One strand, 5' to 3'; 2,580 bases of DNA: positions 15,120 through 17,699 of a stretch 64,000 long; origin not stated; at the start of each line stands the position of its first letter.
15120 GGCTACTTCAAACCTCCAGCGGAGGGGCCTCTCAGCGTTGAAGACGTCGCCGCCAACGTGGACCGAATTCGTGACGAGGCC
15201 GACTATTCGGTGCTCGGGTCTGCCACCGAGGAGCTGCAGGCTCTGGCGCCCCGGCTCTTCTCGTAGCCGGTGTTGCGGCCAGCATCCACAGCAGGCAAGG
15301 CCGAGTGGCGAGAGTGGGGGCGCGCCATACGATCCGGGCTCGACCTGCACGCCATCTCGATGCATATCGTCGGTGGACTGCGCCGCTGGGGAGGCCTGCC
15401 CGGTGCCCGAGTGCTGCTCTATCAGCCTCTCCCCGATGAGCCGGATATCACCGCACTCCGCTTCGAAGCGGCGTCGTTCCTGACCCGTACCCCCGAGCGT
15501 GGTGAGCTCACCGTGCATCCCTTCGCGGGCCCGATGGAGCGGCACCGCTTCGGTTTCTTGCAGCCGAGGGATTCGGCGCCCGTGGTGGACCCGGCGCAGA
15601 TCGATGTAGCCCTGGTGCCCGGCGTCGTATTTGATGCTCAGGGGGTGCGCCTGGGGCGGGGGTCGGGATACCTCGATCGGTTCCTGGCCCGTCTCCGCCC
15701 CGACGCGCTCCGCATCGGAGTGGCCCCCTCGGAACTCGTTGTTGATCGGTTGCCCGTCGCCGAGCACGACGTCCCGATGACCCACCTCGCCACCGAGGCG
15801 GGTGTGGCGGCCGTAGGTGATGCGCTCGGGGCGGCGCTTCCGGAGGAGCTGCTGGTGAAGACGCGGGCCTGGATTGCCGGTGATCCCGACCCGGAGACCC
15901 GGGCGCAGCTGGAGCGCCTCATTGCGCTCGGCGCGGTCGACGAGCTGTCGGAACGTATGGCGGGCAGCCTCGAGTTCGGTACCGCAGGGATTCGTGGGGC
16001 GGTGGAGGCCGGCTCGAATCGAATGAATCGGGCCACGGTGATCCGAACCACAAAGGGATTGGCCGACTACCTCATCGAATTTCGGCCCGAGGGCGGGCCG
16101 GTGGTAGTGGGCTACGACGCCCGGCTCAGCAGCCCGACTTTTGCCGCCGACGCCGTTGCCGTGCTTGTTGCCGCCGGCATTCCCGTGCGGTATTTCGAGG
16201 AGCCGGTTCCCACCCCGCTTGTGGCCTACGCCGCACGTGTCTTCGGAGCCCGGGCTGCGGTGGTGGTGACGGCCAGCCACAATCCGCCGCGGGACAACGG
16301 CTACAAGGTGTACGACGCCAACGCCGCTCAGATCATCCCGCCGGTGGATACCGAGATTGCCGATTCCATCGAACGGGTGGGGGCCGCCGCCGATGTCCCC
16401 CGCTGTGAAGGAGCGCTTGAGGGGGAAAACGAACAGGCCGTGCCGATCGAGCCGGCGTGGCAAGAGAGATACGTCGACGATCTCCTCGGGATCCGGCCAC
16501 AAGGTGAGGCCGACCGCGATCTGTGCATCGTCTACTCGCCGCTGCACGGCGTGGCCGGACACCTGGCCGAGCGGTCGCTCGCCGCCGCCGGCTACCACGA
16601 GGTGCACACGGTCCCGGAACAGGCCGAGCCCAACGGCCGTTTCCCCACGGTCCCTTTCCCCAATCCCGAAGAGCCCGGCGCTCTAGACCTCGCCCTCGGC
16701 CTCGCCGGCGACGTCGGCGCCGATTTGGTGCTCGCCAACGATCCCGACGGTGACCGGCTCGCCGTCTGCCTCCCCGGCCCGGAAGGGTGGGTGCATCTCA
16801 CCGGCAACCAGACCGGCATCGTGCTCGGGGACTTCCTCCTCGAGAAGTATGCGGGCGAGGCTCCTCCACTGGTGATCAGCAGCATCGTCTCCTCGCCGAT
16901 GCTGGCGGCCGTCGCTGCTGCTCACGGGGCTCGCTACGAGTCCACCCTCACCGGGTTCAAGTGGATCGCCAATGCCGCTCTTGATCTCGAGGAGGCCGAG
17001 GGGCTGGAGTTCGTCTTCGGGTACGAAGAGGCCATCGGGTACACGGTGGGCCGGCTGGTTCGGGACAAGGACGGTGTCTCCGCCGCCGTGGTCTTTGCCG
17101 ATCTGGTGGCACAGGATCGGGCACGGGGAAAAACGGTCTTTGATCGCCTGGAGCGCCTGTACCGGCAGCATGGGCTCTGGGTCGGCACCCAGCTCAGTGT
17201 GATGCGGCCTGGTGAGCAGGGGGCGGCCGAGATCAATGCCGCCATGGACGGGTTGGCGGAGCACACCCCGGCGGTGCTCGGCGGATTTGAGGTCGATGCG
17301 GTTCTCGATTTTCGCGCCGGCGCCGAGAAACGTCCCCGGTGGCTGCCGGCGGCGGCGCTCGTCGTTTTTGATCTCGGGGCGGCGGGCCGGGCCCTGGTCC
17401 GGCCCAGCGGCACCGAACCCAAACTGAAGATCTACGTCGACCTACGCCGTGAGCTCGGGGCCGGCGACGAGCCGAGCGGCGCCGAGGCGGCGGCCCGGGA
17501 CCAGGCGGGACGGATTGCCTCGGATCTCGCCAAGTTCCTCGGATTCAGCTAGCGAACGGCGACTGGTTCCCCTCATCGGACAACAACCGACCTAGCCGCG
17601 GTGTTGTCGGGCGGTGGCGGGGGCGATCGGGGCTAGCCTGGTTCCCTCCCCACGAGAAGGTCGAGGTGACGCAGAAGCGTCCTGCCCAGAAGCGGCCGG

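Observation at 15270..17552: In-frame fusion of 5-formyl-THF cyclo-ligase and phosphomannomutase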

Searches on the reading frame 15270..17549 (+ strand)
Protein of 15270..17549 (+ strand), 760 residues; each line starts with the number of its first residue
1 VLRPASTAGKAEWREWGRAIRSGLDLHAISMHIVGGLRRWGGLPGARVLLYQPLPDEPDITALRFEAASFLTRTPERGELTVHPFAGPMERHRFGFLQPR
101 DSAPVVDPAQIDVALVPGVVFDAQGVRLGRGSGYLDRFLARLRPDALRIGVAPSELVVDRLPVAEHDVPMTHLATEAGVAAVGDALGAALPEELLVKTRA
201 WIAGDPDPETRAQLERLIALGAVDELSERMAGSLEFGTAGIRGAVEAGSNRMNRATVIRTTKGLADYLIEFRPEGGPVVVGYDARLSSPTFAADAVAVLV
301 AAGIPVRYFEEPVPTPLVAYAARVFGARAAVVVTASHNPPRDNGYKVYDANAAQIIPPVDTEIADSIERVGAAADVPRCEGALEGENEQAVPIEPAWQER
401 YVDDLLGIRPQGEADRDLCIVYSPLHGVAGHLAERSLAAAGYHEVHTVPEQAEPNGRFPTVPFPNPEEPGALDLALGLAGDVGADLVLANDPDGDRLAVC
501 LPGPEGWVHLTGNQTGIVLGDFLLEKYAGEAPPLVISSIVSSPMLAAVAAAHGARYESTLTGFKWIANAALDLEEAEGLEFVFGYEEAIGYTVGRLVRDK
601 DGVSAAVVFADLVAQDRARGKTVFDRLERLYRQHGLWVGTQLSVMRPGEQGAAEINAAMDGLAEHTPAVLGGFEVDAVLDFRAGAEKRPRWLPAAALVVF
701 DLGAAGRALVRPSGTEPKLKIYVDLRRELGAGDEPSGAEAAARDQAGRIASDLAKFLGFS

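Call 3: search_protein_families(library=pfam, proteins=[window:15270-17549:+], max_evalue=0.01)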
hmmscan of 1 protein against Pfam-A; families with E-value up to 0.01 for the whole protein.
window:15270-17549:+ (760 aa): 5 families
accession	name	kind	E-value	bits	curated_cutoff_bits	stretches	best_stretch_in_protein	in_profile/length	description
PF02878.22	PGM_PMM_I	-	6.2e-39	133.3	22.5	1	235-369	3-133/138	Phosphoglucomutase/phosphomannomutase, alpha/beta/alpha domain I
PF01812.26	5-FTHF_cyc-lig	-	4e-23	82.7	27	1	47-176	42-186/186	5-formyltetrahydrofolate cyclo-ligase family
PF02879.22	PGM_PMM_II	-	3.5e-22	79.3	29.3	1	400-500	2-99/103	Phosphoglucomutase/phosphomannomutase, alpha/beta/alpha domain II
PF02880.22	PGM_PMM_III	-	8.6e-16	58.5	20.7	1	512-631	2-112/115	Phosphoglucomutase/phosphomannomutase, alpha/beta/alpha domain III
PF00408.26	PGM_PMM_IV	-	2.1e-06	28.1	23.1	1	699-723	26-50/68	Phosphoglucomutase/phosphomannomutase, C-terminal domain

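Call 4: search_protein_families(library=ncbifam, proteins=[window:15270-17549:+], max_evalue=0.01)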
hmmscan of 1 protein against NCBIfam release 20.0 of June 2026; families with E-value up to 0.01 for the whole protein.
window:15270-17549:+ (760 aa): 9 families
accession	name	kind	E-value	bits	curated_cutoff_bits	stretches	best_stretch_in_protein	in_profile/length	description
TIGR03990.1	Arch_GlmM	equivalog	5.7e-45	154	439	1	236-632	4-367/444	phosphoglucosamine mutase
TIGR01455.1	glmM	equivalog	3.9e-30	104.9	447.55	1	236-499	1-246/442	phosphoglucosamine mutase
TIGR02727.1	MTHFS_bact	equivalog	7e-26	91.3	84.9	1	45-176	39-182/182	5-formyltetrahydrofolate cyclo-ligase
NF046027.1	PhglucPhmanMutPgmG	equivalog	1.9e-20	73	600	1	273-555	42-298/460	phosphoglucomutase/phosphomannomutase PgmG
TIGR01132.1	pgm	equivalog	4.4e-18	65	778.05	2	228-369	34-176/546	phosphoglucomutase (alpha-D-glucose-1,6-bisphosphate-dependent)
NF007088.0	PRK09542.1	equivalog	8.4e-15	54.7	618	1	270-618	40-361/456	phosphomannomutase/phosphoglucomutase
NF011943.0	PRK15414.1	subfamily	1.1e-09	37.9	801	1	277-566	40-314/456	phosphomannomutase CpsG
NF007661.0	PRK10333.1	equivalog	2.4e-08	34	343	1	103-177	118-193/198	5-formyltetrahydrofolate cyclo-ligase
NF005737.0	PRK07564.1-1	equivalog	1e-05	24.4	378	1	418-624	206-400/543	alpha-D-glucose phosphate-specific phosphoglucomutase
